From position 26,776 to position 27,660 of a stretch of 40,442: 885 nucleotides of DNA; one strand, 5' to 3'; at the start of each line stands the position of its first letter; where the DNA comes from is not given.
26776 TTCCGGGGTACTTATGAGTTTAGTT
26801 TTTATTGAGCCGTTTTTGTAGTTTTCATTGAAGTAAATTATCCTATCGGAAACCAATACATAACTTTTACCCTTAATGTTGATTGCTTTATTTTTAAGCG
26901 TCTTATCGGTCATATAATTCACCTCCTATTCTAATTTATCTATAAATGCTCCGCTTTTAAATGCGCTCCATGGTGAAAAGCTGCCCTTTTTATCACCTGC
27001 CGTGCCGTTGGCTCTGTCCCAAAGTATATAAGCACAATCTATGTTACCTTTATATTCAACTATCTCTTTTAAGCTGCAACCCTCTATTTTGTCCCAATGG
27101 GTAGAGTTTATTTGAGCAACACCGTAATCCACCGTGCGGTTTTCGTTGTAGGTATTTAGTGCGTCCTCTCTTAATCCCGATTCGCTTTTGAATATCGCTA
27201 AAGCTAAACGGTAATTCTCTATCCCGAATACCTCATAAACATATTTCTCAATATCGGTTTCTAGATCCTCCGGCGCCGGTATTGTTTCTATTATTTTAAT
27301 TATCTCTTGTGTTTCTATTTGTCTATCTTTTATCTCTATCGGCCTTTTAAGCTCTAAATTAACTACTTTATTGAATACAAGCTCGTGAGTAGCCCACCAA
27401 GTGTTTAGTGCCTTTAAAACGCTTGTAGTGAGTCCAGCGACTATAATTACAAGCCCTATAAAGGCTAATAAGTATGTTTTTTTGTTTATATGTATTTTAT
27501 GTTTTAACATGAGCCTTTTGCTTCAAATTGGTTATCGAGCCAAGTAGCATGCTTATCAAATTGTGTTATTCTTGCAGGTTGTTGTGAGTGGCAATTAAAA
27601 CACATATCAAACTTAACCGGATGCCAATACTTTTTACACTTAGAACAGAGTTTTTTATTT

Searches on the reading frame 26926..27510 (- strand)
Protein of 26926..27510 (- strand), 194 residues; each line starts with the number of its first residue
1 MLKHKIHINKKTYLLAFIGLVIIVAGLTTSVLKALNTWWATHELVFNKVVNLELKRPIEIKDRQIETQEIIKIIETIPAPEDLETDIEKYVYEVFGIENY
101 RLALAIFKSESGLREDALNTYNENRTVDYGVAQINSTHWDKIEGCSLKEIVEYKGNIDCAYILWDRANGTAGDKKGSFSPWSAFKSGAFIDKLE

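Call 88: search_protein_families(library=pfam, proteins=[window:26926-27510:-], max_evalue=0.01)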
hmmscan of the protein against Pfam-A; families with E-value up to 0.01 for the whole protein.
window:26926-27510:- (194 aa): 0 families

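Call 89: search_protein_families(library=phrogs, proteins=[window:26926-27510:-], max_evalue=0.01)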
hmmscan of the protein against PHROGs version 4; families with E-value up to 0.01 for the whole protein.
window:26926-27510:- (194 aa): 1 family
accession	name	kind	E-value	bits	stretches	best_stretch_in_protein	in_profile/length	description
phrog_19349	-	unknown function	1.4e-06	29.3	1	21-142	6-123/204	-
